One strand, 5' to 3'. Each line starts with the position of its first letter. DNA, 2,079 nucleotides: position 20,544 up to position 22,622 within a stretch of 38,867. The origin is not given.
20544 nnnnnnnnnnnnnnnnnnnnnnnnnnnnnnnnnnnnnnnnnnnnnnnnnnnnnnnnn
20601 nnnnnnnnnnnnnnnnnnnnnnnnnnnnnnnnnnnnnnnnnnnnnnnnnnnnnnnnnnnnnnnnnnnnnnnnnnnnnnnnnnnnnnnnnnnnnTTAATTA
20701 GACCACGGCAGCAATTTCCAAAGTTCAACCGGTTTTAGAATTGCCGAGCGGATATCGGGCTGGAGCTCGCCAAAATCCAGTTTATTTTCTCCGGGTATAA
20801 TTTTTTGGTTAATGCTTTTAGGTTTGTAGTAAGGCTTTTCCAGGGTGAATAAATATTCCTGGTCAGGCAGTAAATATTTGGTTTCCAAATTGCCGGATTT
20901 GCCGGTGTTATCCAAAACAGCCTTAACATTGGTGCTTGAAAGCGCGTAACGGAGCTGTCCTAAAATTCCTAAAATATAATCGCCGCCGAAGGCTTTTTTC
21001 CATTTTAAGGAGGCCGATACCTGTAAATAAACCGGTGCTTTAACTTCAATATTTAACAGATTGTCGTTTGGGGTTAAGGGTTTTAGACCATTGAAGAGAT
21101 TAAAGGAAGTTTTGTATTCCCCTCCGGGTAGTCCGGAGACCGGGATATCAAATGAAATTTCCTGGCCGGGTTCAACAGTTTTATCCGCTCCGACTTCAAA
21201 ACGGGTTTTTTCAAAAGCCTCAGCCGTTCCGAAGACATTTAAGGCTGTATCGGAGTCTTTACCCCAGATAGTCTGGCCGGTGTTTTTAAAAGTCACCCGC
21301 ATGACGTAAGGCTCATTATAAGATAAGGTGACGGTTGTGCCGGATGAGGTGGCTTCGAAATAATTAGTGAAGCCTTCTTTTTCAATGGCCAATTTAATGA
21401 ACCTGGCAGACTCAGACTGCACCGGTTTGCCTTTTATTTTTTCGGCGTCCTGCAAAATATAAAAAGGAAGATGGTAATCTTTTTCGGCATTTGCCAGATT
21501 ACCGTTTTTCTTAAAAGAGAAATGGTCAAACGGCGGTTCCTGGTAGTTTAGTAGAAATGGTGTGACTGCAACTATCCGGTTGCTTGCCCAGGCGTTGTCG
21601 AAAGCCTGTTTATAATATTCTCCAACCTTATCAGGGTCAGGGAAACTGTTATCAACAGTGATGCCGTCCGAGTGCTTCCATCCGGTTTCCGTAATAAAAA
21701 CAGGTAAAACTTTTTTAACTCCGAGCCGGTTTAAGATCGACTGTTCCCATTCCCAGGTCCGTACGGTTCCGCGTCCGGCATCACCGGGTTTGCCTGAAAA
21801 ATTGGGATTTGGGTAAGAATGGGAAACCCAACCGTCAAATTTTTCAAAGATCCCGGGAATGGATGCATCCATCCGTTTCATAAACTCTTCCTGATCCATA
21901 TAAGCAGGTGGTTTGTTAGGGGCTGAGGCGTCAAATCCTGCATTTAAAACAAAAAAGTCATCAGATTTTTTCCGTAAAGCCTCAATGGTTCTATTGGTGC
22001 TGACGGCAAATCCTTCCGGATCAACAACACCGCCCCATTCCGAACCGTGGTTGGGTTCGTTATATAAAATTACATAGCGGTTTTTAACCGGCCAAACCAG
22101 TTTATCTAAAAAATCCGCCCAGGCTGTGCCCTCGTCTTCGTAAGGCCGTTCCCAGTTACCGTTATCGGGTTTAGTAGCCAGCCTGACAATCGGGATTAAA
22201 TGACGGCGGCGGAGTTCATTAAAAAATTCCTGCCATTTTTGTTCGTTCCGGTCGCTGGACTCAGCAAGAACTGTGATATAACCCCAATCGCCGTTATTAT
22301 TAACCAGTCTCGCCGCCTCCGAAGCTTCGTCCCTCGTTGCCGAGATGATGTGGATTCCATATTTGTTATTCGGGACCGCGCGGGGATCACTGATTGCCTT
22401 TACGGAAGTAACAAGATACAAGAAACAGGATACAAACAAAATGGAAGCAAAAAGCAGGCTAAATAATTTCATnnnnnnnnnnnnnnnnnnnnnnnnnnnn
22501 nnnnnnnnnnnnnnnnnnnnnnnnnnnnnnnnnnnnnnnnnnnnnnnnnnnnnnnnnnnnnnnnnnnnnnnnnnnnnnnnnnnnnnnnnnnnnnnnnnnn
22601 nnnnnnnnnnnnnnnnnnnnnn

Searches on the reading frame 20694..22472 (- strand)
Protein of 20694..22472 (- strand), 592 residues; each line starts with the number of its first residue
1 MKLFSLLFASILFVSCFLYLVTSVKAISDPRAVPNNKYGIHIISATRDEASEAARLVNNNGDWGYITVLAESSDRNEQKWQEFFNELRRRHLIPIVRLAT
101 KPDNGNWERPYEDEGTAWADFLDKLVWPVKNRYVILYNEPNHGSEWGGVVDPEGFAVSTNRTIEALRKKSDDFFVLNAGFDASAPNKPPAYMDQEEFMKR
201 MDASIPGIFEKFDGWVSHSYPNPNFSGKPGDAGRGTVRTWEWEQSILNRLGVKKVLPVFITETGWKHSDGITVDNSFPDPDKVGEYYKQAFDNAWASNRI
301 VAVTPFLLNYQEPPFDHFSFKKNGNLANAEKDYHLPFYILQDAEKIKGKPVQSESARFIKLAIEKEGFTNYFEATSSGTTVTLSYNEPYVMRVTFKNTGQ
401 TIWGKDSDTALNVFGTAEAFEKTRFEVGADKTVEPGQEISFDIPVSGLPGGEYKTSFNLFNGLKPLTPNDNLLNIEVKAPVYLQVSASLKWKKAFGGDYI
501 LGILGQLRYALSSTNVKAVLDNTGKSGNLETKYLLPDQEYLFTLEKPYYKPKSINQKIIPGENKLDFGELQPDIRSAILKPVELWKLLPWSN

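Call 8: search_protein_families(library=pfam, proteins=[window:20694-22472:-])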
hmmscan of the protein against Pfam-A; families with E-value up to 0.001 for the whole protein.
window:20694-22472:- (592 aa): 0 families

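Call 49: search_protein_families(library=pfam, proteins=[window:20694-22472:-], max_evalue=0.01)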
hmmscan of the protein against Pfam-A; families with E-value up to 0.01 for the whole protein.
window:20694-22472:- (592 aa): 1 family
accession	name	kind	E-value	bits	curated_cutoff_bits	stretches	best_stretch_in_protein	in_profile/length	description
PF00150.24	Cellulase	-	0.0044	17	23.5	0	136-273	126-244/272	Cellulase (glycosyl hydrolase family 5)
